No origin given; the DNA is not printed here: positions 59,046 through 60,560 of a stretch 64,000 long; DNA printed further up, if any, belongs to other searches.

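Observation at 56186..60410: GT4 paralog duplication leaving a start-less copy abutting a duplicated GT9 3' fragment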

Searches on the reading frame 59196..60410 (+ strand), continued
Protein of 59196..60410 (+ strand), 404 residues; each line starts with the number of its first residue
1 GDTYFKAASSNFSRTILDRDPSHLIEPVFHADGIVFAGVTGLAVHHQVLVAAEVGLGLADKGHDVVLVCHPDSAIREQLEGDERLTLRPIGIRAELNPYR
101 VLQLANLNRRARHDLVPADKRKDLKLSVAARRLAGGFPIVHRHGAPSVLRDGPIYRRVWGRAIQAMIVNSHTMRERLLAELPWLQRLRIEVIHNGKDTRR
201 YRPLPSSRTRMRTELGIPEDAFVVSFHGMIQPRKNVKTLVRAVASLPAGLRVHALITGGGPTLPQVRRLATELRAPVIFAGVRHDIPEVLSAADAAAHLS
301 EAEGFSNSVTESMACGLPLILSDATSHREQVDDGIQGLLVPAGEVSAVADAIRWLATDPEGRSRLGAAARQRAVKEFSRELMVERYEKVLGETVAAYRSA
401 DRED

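Call 18: find_encoding_contigs(protein=P0004, flank=10000, max_places=4)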
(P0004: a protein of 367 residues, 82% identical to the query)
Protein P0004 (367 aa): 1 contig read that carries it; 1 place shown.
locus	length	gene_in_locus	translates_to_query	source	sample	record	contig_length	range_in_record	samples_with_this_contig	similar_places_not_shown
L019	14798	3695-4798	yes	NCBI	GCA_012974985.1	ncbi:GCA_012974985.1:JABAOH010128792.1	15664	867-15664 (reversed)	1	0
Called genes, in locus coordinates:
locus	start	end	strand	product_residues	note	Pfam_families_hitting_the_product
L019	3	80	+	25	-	?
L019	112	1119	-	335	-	-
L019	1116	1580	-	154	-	-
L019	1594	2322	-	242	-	PF13489:Methyltransf_23, PF13847:Methyltransf_31, PF08241:Methyltransf_11, PF08242:Methyltransf_12, PF13649:Methyltransf_25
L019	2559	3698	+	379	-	PF20706:GT4-conflict (weak), PF13439:Glyco_transf_4, PF13579:Glyco_trans_4_4, PF00534:Glycos_transf_1, PF13692:Glyco_trans_1_4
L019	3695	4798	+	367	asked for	PF13439:Glyco_transf_4, PF13579:Glyco_trans_4_4 (weak), PF00534:Glycos_transf_1, PF13692:Glyco_trans_1_4, PF13524:Glyco_trans_1_2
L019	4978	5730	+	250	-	PF05401:NodS (weak), PF13489:Methyltransf_23, PF01209:Ubie_methyltran (weak), PF08003:Methyltransf_9, PF13847:Methyltransf_31, PF08241:Methyltransf_11, PF08242:Methyltransf_12, PF13649:Methyltransf_25, +1 more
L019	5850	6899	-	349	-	PF01075:Glyco_transf_9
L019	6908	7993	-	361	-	PF01075:Glyco_transf_9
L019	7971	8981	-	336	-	PF01370:Epimerase, PF02719:Polysacc_synt_2, PF04321:RmlD_sub_bind, PF01073:3Beta_HSD, PF13460:NAD_binding_10, PF16363:GDP_Man_Dehyd, PF07993:NAD_binding_4 (weak)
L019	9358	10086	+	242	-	PF00456:Transketolase_N, PF13292:DXP_synthase_N (faint), PF00676:E1_dh (weak)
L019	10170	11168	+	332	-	PF02779:Transket_pyr, PF22613:Transketolase_C_1 (faint), PF02780:Transketolase_C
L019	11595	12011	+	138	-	-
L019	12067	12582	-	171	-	-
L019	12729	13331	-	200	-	PF00891:Methyltransf_2 (weak), PF05175:MTS (weak), PF13649:Methyltransf_25 (weak)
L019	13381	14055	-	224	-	PF13489:Methyltransf_23, PF03848:TehB (weak), PF08241:Methyltransf_11, PF08242:Methyltransf_12, PF13649:Methyltransf_25, PF13847:Methyltransf_31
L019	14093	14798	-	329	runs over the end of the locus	PF00561:Abhydrolase_1, PF02129:Peptidase_S15 (weak), PF12697:Abhydrolase_6, PF12146:Hydrolase_4 (faint)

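Call 19: find_encoding_contigs(protein=P0006, flank=10000, max_places=4)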
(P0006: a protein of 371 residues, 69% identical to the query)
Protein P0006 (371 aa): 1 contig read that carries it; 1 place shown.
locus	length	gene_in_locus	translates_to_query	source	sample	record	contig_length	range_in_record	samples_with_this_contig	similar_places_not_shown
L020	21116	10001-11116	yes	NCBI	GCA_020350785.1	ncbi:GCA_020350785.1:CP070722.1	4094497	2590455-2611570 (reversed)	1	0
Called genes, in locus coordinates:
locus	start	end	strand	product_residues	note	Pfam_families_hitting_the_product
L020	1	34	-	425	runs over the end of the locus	PF05137:PilN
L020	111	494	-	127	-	PF14343:PrcB_C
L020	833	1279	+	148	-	PF07963:N_methyl (weak)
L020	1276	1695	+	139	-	-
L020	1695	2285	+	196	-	PF07963:N_methyl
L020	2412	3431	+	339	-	PF07610:DUF1573 (weak), PF22544:HYDIN_VesB_CFA65-like_Ig (weak)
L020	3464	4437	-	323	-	PF00082:Peptidase_S8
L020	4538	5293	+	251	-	PF00528:BPD_transp_1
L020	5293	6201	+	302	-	PF00528:BPD_transp_1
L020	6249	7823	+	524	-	PF13231:PMT_2 (weak)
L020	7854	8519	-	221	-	PF13578:Methyltransf_24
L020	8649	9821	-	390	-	PF08323:Glyco_transf_5 (faint), PF13439:Glyco_transf_4, PF13579:Glyco_trans_4_4, PF13524:Glyco_trans_1_2 (faint), PF20706:GT4-conflict (weak), PF00534:Glycos_transf_1, PF13692:Glyco_trans_1_4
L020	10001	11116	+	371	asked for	PF13439:Glyco_transf_4, PF20706:GT4-conflict (faint), PF00534:Glycos_transf_1, PF13692:Glyco_trans_1_4, PF13524:Glyco_trans_1_2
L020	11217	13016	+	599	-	PF08448:PAS_4 (weak), PF00512:HisKA, PF02518:HATPase_c, PF00072:Response_reg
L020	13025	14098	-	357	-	PF01075:Glyco_transf_9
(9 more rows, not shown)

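Call 38: search_solved_structures(query=P0003, max_evalue=1e-10, show_alignments=2)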
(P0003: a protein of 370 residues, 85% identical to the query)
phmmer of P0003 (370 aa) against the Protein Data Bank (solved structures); distinct sequences matched with E-value up to 1e-10: 15.
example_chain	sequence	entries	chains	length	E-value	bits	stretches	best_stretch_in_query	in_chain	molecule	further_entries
4xso_B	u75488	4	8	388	1.5e-21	79.9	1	80-337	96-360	Alr3699 protein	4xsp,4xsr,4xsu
2jjm_A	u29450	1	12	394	8.6e-21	77.4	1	156-359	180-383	GLYCOSYL TRANSFERASE, GROUP 1 FAMILY PROTEIN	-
3mbo_A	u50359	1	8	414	1e-20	77.2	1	156-359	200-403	Glycosyltransferase, group 1 family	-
6tvp_A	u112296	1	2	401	3.9e-17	65.4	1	128-353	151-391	Alpha-maltose-1-phosphate synthase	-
3c4q_A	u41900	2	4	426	7.3e-17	64.5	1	153-341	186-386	Predicted glycosyltransferases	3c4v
3c48_A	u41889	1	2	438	7.8e-17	64.4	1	153-341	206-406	Predicted glycosyltransferases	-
3okc_A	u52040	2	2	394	1.2e-15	60.5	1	157-359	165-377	GDP-mannose-dependent alpha-(1-6)-phosphatidylinositol monomannoside mannosyltransferase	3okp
3oka_A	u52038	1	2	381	1.5e-15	60.2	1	156-358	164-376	GDP-mannose-dependent alpha-(1-6)-phosphatidylinositol monomannoside mannosyltransferase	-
5d00_A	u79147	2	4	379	2.9e-15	59.3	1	156-360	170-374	N-acetyl-alpha-D-glucosaminyl L-malate synthase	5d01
6n1x_A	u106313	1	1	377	3.1e-12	49.3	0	168-323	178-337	Glycosyltransferase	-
6d9t_A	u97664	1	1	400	3.7e-12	49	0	168-323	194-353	Glycosyl transferase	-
8dvw_A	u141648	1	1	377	4.9e-12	48.7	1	245-358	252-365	N, N'-diacetylbacillosaminyl-diphospho-undecaprenol alpha-1,3-N-acetylgalactosaminyltransf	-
8dqd_A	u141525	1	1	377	5.2e-12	48.6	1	245-358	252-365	N, N'-diacetylbacillosaminyl-diphospho-undecaprenol alpha-1,3-N-acetylgalactosaminyltransf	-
8dvz_A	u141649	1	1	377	1.4e-11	47.2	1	245-358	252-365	N, N'-diacetylbacillosaminyl-diphospho-undecaprenol alpha-1,3-N-acetylgalactosaminyltransf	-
6kih_A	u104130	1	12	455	1.6e-11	46.9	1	179-350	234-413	Tll1590 protein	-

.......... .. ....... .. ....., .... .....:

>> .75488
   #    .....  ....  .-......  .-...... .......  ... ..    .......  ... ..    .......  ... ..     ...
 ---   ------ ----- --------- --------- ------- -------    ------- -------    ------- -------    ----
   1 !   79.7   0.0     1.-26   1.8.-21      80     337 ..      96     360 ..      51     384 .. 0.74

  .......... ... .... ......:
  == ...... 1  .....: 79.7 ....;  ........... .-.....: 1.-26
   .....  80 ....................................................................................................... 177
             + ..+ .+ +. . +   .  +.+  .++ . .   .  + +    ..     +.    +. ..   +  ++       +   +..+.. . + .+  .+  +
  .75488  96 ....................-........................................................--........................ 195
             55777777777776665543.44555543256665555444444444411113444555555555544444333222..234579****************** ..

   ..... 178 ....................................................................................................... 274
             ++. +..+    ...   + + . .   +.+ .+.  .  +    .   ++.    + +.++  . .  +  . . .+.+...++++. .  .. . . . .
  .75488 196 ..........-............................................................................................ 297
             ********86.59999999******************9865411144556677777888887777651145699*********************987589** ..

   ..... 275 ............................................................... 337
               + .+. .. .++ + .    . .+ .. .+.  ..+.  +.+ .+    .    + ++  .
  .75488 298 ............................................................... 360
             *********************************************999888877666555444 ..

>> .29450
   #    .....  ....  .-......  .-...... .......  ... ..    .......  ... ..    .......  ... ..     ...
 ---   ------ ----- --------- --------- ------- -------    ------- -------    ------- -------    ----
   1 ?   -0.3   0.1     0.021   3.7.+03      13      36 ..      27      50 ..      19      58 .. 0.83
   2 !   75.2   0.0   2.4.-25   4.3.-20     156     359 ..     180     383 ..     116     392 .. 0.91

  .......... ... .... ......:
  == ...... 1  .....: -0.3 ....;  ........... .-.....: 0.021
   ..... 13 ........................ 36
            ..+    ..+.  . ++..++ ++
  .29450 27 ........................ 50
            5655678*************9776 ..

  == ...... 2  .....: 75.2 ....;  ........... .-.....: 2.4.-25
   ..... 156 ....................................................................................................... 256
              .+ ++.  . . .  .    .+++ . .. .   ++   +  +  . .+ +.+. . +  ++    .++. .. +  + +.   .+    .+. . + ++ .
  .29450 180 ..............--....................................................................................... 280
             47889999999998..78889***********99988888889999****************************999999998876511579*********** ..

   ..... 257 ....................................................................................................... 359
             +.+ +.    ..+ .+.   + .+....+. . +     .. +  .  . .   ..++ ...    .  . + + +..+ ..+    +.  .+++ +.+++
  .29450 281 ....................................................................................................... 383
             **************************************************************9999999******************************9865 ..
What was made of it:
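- Closest known: GT4-family retaining glycosyltransferases with the GT-B fold. Same: Its full-length ortholog hits these solved structures at E 1e-15 to 1e-21 (call 38).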

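Call 46: predict_structure(alignment_id=A4)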
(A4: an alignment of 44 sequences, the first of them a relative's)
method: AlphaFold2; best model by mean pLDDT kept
length: 370 residues; sequences in the alignment: 44
mean_pLDDT: 93.2   pTM: 0.91
mean pLDDT of the five models: 93.2, 92.7, 92.5, 92.2, 91.4
residues with pLDDT >= 90: 291; 70-90: 69; 50-70: 10; < 50: 0
segments of 3 or more residues with pLDDT < 50: none
pLDDT, mean of each block of 10 residues (from residue 1): 94 73 95 95 88 92 84 96 94 94 93 75 87 94 90 92 95 97 97 95 96 98 95 98 97 95 94 89 98 93 98 98 98 99 97 98 90
secondary structure, 60 per line:
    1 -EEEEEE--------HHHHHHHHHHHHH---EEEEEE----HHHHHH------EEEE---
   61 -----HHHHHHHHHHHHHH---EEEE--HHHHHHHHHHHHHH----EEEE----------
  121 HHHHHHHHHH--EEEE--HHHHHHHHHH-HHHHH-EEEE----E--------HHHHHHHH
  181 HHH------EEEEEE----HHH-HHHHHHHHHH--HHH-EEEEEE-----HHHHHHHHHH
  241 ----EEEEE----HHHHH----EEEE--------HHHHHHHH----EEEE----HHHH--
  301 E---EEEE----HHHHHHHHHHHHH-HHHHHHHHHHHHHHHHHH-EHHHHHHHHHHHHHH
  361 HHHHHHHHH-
elements in order: E2-7 H16-28 E32-37 H42-47 E54-57 H66-79 E83-86 H89-102 E107-110 H121-130 E133-136 H139-148 H150-154 E156-159 H173-183 E190-195 H204-213 E220-225 H231-240 E245-249 H254-258 E263-266 H275-282 E287-290 H295-298 E305-308 H313-325 H327-344 H347-369
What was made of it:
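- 59352..60410 (+): C': GT4 body from codon 19-21 to the stop. It has no canonical start before TTG 59448 and no internal stop or frameshift. The EX7E motif is present (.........). The AF2 model of ortholog P0003 defines the missing elements (call 46).
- On GT4 glycosyltransferase (functional gene): In the AF2 model of ortholog P0003 these residues are β1 (2-7), the loop (8-15) and the start of α1 (16-28) (call 46).
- The AF2 model of ortholog P0003 (pLDDT 93) places β1 at 2-7, the loop at 8-15 and α1 at 16-28 (call 46). Any product lacks β1 and the Gly-rich loop (call 46).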

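Call 49: find_related_loci(query=P0003, collection=metagenome_contigs, flank=6000)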
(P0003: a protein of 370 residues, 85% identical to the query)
Query P0003 (370 aa) in metagenome_contigs; peptide patterns used: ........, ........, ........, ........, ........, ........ (x = any residue, [..] = any of these).
222 stretches matched a pattern; 20 encode a relative of the query (tblastn E <= 1e-3); 20 distinct loci.
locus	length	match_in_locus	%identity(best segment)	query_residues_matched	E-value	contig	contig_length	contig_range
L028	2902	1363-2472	100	1-370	0e+0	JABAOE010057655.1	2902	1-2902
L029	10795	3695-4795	88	1-367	0e+0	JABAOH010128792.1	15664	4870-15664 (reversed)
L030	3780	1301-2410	85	1-370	0e+0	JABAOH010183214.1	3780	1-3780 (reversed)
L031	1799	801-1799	86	1-333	0e+0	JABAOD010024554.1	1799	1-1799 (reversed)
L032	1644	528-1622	75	1-365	0e+0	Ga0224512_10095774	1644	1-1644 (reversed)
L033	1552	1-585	85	173-367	2e-112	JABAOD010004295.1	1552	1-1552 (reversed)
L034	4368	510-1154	38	156-363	5e-29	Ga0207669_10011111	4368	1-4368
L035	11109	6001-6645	37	156-363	3e-28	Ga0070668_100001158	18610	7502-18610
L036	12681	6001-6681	31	134-356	7e-25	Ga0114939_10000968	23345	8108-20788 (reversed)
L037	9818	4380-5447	23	1-363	2e-14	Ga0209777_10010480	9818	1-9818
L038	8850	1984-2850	26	10-317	2e-11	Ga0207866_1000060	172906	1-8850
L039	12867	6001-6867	26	10-317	8e-11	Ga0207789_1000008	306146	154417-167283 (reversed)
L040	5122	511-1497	24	5-362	2e-9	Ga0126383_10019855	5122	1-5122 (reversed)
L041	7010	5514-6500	25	5-362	4e-9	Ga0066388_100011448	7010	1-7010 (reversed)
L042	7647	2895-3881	24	5-362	4e-8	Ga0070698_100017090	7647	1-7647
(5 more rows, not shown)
